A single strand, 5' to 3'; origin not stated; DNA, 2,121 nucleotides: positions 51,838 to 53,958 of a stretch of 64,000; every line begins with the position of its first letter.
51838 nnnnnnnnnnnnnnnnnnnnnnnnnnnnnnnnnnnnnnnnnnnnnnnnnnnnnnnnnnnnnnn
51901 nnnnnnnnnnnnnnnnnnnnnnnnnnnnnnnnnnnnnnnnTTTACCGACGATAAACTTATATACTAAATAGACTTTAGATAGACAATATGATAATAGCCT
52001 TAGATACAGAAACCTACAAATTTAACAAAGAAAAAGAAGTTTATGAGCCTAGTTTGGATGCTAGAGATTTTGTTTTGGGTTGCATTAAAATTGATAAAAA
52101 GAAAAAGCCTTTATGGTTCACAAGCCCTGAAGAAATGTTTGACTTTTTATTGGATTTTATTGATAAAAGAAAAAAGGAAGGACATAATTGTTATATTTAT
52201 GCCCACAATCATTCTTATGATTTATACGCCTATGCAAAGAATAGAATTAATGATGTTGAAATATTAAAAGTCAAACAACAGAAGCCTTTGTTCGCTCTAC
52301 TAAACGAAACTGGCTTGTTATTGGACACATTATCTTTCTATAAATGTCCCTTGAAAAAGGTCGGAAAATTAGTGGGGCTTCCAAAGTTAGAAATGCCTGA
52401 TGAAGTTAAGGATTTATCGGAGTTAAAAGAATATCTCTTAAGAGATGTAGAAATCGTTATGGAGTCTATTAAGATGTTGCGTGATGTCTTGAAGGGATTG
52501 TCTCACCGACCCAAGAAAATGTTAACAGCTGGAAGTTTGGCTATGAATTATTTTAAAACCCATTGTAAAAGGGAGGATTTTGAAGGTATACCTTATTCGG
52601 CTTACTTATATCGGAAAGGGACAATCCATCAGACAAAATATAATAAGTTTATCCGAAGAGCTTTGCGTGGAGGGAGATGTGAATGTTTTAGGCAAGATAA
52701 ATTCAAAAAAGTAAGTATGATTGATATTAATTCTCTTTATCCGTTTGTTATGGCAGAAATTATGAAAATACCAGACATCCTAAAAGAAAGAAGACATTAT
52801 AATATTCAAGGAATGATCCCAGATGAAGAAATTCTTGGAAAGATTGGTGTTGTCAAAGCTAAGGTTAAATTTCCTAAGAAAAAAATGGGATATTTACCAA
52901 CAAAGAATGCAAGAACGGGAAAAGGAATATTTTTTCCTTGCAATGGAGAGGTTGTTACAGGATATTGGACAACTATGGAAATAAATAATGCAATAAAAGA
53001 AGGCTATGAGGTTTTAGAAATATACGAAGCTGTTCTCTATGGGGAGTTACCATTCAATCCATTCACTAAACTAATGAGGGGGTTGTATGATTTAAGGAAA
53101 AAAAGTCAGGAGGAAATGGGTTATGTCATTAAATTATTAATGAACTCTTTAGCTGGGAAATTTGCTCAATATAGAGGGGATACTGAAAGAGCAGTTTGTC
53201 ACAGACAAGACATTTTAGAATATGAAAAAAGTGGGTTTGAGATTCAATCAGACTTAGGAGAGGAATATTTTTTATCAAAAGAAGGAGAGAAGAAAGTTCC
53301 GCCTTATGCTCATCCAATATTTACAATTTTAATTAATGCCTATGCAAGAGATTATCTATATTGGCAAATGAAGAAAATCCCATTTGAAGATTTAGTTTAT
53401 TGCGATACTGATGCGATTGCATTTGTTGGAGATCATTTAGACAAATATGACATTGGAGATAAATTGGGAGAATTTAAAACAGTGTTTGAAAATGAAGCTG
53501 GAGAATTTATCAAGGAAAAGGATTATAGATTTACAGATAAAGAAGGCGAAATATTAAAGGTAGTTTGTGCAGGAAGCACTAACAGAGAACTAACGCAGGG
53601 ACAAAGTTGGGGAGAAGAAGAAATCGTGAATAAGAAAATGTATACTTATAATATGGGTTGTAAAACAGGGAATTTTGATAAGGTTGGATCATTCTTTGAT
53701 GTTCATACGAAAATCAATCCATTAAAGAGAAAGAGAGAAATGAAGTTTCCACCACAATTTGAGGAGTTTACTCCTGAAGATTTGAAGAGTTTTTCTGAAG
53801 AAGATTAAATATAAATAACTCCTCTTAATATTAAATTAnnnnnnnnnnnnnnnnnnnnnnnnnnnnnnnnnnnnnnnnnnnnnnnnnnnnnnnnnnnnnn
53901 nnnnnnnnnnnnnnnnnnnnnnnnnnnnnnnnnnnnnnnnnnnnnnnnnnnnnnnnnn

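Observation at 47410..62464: tRNA-Glu-adjacent integrated element combining a tyrosine recombinase, an SF3-like ATPase and a phi29-like protein-primed PolB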

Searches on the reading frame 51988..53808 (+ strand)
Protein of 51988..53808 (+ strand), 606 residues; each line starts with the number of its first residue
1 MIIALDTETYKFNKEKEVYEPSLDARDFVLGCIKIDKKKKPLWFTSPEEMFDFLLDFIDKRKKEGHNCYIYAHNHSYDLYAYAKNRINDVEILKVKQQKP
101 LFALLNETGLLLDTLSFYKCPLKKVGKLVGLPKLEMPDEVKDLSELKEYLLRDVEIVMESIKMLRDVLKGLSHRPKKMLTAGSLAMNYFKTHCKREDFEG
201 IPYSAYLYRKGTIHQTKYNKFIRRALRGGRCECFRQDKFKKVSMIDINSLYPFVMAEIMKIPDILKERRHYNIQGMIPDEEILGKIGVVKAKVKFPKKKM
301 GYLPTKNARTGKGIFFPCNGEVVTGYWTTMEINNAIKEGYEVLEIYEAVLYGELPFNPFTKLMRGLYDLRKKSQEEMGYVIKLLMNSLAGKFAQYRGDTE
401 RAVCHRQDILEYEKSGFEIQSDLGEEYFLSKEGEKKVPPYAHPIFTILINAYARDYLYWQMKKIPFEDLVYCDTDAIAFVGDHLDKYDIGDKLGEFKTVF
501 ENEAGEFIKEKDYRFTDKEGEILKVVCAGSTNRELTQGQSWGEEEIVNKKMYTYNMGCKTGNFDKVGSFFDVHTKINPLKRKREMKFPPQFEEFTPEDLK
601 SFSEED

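Call 8: search_protein_families(library=pfam, proteins=[window:51988-53808:+], max_evalue=0.1)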
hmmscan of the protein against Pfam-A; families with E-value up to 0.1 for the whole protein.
window:51988-53808:+ (606 aa): 1 family
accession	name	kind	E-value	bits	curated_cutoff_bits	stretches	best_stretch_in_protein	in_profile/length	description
PF03175.18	DNA_pol_B_2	-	5e-34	118.4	25.8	1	144-413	138-407/468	DNA polymerase type B, organellar and viral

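Call 14: find_encoding_contigs(protein=window:51988-53808:+, flank=10000, max_places=6)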
Protein window:51988-53808:+ (606 aa): no gene with exactly this product is on record in the collection.

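Call 23: search_dna_similar(query=window:51988-53808:+, collection=phages, mode=protein, max_rows=25, max_evalue=0.001)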
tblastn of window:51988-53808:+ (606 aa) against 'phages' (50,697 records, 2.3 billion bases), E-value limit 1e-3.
Records with a match: 45; places in all: 45; records where one place covers at least 80% of the query: 1.
Best place of each record, by identity: <60% 45.
By first word of the organism name: Bacillus 35; Methanosarcina 4; Vibrio 3; Cytobacillus 1; Archaeal 1; Muninn 1.
By host as written in the record: - 13; Bacillus subtilis 8; Methanosarcina mazei Go1 3; Bacillus anthracis 2; Bacillus subtilis KCCM12150 2; Bacillus velezensis FZB42 2; Bacillus subtilis KACC 10114 2; Bacillus thuringiensis serovar israelensis 2; and 10 more.
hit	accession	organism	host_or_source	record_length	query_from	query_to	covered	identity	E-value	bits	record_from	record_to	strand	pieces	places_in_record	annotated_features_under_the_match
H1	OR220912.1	Methanosarcina spherical virus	Methanosarcina mazei Go1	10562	22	600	96%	25.8%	6e-20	100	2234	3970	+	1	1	DNA polymerase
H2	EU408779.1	Bacillus phage AP50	Bacillus anthracis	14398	142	525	63%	27.6%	7e-13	78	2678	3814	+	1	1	DNAP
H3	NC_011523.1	Bacillus phage AP50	Bacillus anthracis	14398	142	525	63%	27.6%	7e-13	78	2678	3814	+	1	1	DNA polymerase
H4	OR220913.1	Methanosarcina spherical virus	Methanosarcina mazei Go1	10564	22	394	62%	26.2%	1e-13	81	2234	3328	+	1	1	DNA polymerase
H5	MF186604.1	Methanosarcina spherical virus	Methanosarcina sp.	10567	22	394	62%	26.2%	1e-13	81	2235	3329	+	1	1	putative type B DNA polymerase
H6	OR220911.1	Methanosarcina spherical virus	Methanosarcina mazei Go1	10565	22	394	62%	26.0%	4e-13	79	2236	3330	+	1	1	DNA polymerase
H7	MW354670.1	Bacillus phage BSTP6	Bacillus subtilis KCCM12150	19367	135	513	63%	25.2%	9e-6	55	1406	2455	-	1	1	primer terminal protein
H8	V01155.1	Bacillus phage phi29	-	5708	135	513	63%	25.2%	9e-6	55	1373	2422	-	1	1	unnamed protein product; reading frame 7 gene 2 (sus)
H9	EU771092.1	Bacillus phage phi29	Bacillus subtilis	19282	135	513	63%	25.2%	1e-5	55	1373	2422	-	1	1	2: DNA polymerase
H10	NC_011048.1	Bacillus phage phi29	Bacillus subtilis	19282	135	513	63%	25.2%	1e-5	55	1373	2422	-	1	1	2: DNA polymerase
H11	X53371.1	Bacillus phage phi29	-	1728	135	513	63%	25.2%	9e-6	54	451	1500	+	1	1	unnamed protein product; DNA polymerase (AA 1-575)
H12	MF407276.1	Bacillus phage vB_BveP-Goe6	Bacillus velezensis FZB42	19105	135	513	63%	25.2%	1e-5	54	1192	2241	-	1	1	DNA polymerase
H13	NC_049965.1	Bacillus phage vB_BveP-Goe6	Bacillus velezensis FZB42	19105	135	513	63%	25.2%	1e-5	54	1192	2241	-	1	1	DNA polymerase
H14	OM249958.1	Bacillus phage TBA3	Bacillus amyloliquefaciens KACC 12067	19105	135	513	63%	25.2%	3e-5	53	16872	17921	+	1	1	DNA polymerase protein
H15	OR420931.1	Bacillus phage phi29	-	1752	135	513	63%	24.9%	6e-6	55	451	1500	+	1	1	DNA polymerase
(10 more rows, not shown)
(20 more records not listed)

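Call 24: find_homologous_proteins(query=window:51988-53808:+, max_evalue=0.00001)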
Query window:51988-53808:+ (606 aa): 344 proteins with E <= 0.00001 among 8000 candidates; the best 120 are listed.
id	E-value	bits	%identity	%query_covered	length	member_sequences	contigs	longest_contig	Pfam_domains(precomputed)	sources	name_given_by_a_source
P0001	0.0e+0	1398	100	100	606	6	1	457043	PF03175.19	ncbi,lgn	ncbi:MAG: DNA polymerase [Candidatus Pacearchaeota archaeon]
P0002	0.0e+0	1235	86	100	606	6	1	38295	PF03175.19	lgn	-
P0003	1.9e-234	798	57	99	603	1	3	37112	PF03175.19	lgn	-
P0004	8.2e-232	789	57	99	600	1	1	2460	PF03175.19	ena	-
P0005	6.7e-225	767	55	100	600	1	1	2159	PF03175.19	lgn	-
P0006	8.2e-225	766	56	99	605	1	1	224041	PF03175.19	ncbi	ncbi:MAG: DNA polymerase [archaeon]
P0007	7.8e-224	763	56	99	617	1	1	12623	PF03175.19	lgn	-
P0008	9.1e-224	763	57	99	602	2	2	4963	PF03175.19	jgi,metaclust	metaclust:\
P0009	8.4e-222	756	56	99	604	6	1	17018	PF03175.19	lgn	-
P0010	1.8e-204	699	52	99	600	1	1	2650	PF03175.19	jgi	jgi:hypothetical protein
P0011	3.3e-175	602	47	98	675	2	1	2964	PF03175.19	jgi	jgi:DNA-directed RNA polymerase subunit RPC12/RpoP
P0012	1.9e-171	590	47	93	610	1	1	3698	PF03175.19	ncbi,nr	ncbi:MAG: DNA polymerase, partial [Nanoarchaeota archaeon]|nr:DNA polymerase [Nanoarchaeota archaeon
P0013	4.3e-147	510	39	99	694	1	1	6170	PF03175.19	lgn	-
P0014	6.6e-127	443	40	96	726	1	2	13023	PF03175.19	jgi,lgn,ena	-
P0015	5.9e-119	417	38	94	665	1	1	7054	PF03175.19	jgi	jgi:hypothetical protein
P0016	2.3e-118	415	41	85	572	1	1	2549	PF03175.19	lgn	-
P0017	3.9e-118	414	38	99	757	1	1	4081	PF03175.19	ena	-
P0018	4.1e-111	391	38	98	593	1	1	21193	PF03175.19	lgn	-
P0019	9.0e-106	373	37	94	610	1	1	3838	PF03175.19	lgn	-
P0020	1.7e-104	369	36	98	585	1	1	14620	PF03175.19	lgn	-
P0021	8.2e-104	367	34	97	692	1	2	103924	PF03175.19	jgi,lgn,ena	-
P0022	5.1e-103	364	38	94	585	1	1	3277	PF03175.19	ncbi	-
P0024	6.3e-97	344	35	94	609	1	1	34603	PF03175.19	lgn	-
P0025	7.5e-97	344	34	98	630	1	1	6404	PF03175.19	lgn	-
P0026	2.7e-96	342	36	94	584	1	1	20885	PF03175.19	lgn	-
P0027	3.6e-95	338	36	95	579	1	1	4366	PF03175.19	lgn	-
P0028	3.1e-92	328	36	85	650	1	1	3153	PF03175.19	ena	-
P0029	3.1e-90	322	36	84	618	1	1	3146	PF03175.19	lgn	-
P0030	9.7e-85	304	35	85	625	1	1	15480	PF03175.19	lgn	-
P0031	1.4e-83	300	35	89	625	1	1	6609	PF03175.19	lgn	-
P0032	6.3e-82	294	34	95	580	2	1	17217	PF03175.19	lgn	-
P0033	5.2e-80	288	32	95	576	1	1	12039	PF03175.19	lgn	-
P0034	3.3e-78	282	33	94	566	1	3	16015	PF03175.19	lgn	-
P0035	6.5e-78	281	33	92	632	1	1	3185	PF03175.19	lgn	-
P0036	6.5e-77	278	33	89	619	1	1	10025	PF03175.19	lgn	-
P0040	2.4e-63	233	31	95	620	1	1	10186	PF03175.19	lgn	-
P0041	9.1e-60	221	31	82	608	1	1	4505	PF03175.19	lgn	-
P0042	4.8e-59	219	30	86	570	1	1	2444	PF03175.19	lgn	-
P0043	3.8e-55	206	32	82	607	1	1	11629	PF03175.19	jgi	jgi:hypothetical protein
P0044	6.1e-41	159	30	86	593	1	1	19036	PF03175.19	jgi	-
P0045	3.8e-35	140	27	75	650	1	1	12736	PF03175.19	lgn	-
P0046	8.2e-35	139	31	68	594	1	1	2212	PF03175.19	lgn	-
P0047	1.2e-32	132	28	84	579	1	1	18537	PF03175.19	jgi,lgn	jgi:hypothetical protein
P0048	2.8e-29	120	31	80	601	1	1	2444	PF03175.19,PF00136.27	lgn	-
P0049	3.4e-28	117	28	79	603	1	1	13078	PF03175.19,PF00136.27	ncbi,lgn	-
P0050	5.2e-28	116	31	70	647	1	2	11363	PF03175.19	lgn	-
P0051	1.0e-27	115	29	86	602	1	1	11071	PF03175.19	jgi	jgi:hypothetical protein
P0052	1.4e-27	115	27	83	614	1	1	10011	PF03175.19,PF00136.27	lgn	-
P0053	2.4e-27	114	29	70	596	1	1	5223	PF03175.19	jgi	-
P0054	2.6e-27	114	29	70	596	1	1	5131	PF03175.19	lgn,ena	-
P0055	2.7e-27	114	29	70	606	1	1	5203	PF03175.19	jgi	-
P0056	4.5e-27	113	27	79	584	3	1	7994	PF03175.19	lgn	-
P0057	2.0e-26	111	30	67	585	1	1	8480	PF03175.19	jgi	jgi:hypothetical protein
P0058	3.7e-26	110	27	77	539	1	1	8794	PF03175.19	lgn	-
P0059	7.6e-26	109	28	80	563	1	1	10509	PF03175.19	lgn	-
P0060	1.3e-25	108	28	74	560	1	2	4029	PF03175.19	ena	-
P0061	1.9e-25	108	27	80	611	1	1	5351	PF03175.19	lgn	-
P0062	2.7e-25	107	27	79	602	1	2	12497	PF03175.19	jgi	-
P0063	3.0e-25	107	28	77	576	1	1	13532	PF03175.19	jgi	jgi:hypothetical protein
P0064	5.6e-25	106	31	57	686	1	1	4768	PF03175.19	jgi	jgi:hypothetical protein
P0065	7.5e-25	106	29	69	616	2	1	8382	PF03175.19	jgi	-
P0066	1.0e-24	105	30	72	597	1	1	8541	PF03175.19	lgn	-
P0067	1.1e-24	105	29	69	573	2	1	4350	PF03175.19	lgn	-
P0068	1.1e-24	105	28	72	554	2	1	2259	PF03175.19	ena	-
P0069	1.5e-24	105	28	83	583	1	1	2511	PF03175.19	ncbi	-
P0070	2.0e-24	104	27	75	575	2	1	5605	PF03175.19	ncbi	ncbi:MAG: DNA polymerase, partial [Candidatus Anstonellales archaeon]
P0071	2.5e-24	104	27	82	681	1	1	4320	PF03175.19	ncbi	ncbi:MAG: DNA polymerase [Candidatus Aenigmatarchaeota archaeon]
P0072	2.7e-24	104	29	76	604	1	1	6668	PF03175.19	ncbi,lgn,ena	-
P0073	3.3e-24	104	29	69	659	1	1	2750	PF03175.19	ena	-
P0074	4.5e-24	103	28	84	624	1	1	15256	PF03175.19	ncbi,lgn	-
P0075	6.1e-24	103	29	88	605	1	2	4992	PF03175.19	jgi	jgi:hypothetical protein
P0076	1.0e-23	102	31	75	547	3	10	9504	PF03175.19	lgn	-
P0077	1.3e-23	102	28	78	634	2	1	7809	PF03175.19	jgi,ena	-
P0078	2.1e-23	101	28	79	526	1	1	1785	PF03175.19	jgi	jgi:hypothetical protein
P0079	2.3e-23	101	28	67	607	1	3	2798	PF03175.19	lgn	-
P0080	2.8e-23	101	30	68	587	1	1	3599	PF03175.19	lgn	-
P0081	3.1e-23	101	28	84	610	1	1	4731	PF03175.19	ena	-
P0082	3.6e-23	100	29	74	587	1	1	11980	PF03175.19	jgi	jgi:hypothetical protein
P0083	5.3e-23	100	26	88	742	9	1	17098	PF03175.19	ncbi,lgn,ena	-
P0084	6.1e-23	100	29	74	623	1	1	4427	PF03175.19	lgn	-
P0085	8.0e-23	99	29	88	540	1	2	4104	PF03175.19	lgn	-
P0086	8.3e-23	99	30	68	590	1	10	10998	PF03175.19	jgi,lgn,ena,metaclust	metaclust:\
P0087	1.2e-22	99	28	69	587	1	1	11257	PF03175.19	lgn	-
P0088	1.4e-22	98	27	79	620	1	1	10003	PF03175.19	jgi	jgi:DNA polymerase family B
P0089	1.8e-22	98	27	74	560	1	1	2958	PF03175.19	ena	-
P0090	2.5e-22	98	28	79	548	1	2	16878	PF03175.19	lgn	-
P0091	2.6e-22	97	28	70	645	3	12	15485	PF03175.19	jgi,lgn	jgi:hypothetical protein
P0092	2.9e-22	97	27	77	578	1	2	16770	PF03175.19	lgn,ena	-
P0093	3.2e-22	97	28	86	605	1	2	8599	PF03175.19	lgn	-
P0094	4.1e-22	97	29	75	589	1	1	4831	PF03175.19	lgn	-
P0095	5.5e-22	96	27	79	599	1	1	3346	PF03175.19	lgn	-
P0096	6.1e-22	96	27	86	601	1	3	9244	PF03175.19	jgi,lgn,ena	-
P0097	7.6e-22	96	32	53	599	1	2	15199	PF03175.19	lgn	-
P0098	9.1e-22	96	27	76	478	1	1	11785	PF03175.19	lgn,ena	-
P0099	1.1e-21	95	29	80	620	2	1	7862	PF03175.19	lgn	-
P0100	1.1e-21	95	25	88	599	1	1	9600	PF03175.19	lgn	-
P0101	1.3e-21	95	28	77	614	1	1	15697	PF03175.19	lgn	-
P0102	1.5e-21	95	23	79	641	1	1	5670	PF03175.19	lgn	-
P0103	1.7e-21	95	28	71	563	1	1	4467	PF03175.19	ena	-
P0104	1.9e-21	95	29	72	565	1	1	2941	PF03175.19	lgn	-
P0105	1.9e-21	95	27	74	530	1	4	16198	PF03175.19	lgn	-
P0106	3.7e-21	94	29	63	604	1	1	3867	PF03175.19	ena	-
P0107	3.8e-21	94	28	67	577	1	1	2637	PF03175.19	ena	-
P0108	4.0e-21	94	27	68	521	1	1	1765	PF03175.19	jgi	jgi:hypothetical protein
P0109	4.0e-21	94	29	71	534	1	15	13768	PF03175.19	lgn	-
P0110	4.4e-21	93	28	74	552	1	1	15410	PF03175.19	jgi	jgi:hypothetical protein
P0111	5.2e-21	93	25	72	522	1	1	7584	PF03175.19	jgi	jgi:hypothetical protein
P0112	6.7e-21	93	27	78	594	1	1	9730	PF03175.19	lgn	-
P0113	7.9e-21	93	28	68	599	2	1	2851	PF03175.19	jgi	-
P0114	8.7e-21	92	26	76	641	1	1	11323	PF03175.19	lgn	-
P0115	8.8e-21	92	26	84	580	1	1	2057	PF03175.19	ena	-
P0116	9.1e-21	92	27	69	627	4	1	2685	PF03175.19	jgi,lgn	-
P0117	1.0e-20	92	28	67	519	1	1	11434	PF03175.19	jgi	jgi:hypothetical protein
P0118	1.4e-20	92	28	73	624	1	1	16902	PF03175.19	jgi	jgi:hypothetical protein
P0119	1.5e-20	92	27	83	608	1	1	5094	PF03175.19,PF00136.27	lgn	-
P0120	1.5e-20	92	26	63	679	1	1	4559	PF03175.19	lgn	-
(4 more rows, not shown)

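Call 25: find_encoding_contigs(protein=P0002, flank=10000, max_places=3)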
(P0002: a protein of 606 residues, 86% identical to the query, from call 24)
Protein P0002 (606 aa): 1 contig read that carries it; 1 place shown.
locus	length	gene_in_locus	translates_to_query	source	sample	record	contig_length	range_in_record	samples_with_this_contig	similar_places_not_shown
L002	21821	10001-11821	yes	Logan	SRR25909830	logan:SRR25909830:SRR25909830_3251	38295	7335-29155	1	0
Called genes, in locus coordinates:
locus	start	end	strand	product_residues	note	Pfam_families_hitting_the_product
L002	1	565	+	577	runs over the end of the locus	PF00009:GTP_EFTU, PF01926:MMR_HSR1, PF03029:ATP_bind_1 (weak), PF03144:GTP_EFTU_D2 (faint), PF11987:IF-2, PF14578:GTP_EFTU_D4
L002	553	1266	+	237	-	PF08713:DNA_alkylation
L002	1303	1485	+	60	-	PF13396:PLDc_N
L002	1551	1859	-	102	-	PF00338:Ribosomal_S10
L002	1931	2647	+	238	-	PF00565:SNase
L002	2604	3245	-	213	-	PF01569:PAP2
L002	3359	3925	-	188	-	-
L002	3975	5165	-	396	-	PF01136:Peptidase_U32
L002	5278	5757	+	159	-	-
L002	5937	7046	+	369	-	PF00589:Phage_integrase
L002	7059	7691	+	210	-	-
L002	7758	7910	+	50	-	-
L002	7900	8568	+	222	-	-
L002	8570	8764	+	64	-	-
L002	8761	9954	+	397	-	-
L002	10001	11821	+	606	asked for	PF03175:DNA_pol_B_2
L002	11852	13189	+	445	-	-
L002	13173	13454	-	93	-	-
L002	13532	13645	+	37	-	-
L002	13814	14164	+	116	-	PF04480:DUF559 (faint)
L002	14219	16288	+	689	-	PF03235:GmrSD_N, PF07510:GmrSD_C, PF18899:DUF5655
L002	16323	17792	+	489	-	PF11074:DUF2779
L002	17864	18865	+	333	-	PF00145:DNA_methylase, PF09445:Methyltransf_15 (weak)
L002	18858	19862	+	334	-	PF02086:MethyltransfD12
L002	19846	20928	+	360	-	PF13391:HNH_2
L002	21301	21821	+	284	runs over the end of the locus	-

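Call 26: find_encoding_contigs(protein=P0003, flank=10000, max_places=3)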
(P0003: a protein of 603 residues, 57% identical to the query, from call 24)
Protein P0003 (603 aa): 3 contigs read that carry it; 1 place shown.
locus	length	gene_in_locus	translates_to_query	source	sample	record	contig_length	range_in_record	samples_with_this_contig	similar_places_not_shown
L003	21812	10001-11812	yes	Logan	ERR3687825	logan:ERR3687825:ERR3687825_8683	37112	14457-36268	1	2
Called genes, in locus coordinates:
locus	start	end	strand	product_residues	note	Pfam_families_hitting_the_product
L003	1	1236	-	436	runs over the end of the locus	PF01935:DUF87, PF05872:HerA_C (faint)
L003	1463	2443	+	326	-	PF25011:VSR_TRX (faint)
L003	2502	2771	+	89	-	-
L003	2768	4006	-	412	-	PF05496:RuvB_N, PF20720:nSTAND3 (weak), PF00004:AAA, PF13173:AAA_14 (weak), PF21960:RCF1-5-like_lid (weak)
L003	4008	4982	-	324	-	PF03215:Rad17 (weak), PF05496:RuvB_N (weak), PF13173:AAA_14 (weak), PF00004:AAA, PF13177:DNA_pol3_delta2, PF25361:AAA_lid_RFC1, PF08542:Rep_fac_C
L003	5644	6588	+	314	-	-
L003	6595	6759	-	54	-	-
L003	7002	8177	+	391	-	PF00589:Phage_integrase (weak)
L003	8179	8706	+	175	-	-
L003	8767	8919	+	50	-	-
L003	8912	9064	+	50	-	-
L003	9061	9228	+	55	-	-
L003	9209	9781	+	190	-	-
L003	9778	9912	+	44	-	-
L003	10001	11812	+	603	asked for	PF03175:DNA_pol_B_2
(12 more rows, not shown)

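Call 27: find_encoding_contigs(protein=P0006, flank=10000, max_places=3)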
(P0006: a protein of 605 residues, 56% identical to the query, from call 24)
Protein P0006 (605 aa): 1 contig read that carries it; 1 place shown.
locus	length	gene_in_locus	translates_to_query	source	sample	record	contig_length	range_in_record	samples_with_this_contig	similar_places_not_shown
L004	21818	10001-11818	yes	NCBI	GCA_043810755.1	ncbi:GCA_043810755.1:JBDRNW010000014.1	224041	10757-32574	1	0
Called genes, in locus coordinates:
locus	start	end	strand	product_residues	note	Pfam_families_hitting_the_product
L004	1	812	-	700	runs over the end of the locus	-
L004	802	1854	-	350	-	PF13481:AAA_25, PF03796:DnaB_C (weak), PF06745:ATPase, PF23442:DUF7125 (weak), PF07088:GvpD_P-loop (weak)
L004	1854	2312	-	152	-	PF27359:TP_0179 (weak)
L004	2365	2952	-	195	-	PF23365:DUF7090 (faint), PF06745:ATPase, PF24336:DUF7504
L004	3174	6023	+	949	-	PF13229:Beta_helix, PF05048:NosD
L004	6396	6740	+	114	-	PF09685:MamF_MmsF (weak)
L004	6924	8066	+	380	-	PF00589:Phage_integrase (weak)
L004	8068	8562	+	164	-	-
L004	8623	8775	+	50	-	-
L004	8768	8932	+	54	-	-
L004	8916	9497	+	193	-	-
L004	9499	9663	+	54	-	-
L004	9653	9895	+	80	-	-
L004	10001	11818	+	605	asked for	PF03175:DNA_pol_B_2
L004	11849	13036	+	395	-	PF12705:PDDEXK_1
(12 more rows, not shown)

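Call 28: find_encoding_contigs(protein=P0009, flank=10000, max_places=3)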
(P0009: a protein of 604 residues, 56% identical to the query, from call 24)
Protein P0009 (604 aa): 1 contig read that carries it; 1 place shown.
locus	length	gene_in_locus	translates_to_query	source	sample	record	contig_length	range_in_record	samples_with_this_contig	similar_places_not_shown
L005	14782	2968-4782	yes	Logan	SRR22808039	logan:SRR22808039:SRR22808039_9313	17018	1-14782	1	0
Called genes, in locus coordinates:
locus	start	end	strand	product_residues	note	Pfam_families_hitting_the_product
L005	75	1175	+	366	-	PF00589:Phage_integrase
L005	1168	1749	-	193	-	-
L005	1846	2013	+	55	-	-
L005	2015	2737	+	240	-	-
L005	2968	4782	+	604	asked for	PF03175:DNA_pol_B_2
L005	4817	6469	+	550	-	-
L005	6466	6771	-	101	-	PF01022:HTH_5 (weak)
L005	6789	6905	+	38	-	-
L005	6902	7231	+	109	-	-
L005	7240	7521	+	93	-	-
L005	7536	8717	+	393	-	PF12705:PDDEXK_1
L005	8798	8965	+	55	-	-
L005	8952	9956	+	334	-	PF00145:DNA_methylase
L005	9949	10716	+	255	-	PF01555:N6_N4_Mtase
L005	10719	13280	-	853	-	PF00270:DEAD (weak), PF04851:ResIII, PF00271:Helicase_C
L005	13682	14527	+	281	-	-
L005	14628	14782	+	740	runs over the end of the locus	-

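Call 30: search_protein_families(library=phrogs, proteins=[window:51988-53808:+], max_evalue=0.01)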
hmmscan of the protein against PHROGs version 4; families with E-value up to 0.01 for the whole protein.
window:51988-53808:+ (606 aa): 2 families
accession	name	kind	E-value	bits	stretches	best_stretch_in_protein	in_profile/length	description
phrog_1907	-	DNA, RNA and nucleotide metabolism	1.1e-38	134.3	1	3-551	19-580/629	DNA polymerase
phrog_11768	-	DNA, RNA and nucleotide metabolism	9.4e-23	81.6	1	139-504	185-509/647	DNA polymerase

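Call 45: search_solved_structures(query=window:51988-53808:+, max_evalue=0.01, show_alignments=1)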
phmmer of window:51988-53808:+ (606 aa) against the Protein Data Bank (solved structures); distinct sequences matched with E-value up to 0.01: 0.

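Call 46: search_protein_families(library=ncbifam, proteins=[window:51988-53808:+], max_evalue=0.01)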
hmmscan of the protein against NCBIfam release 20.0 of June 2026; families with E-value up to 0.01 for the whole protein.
window:51988-53808:+ (606 aa): 0 families
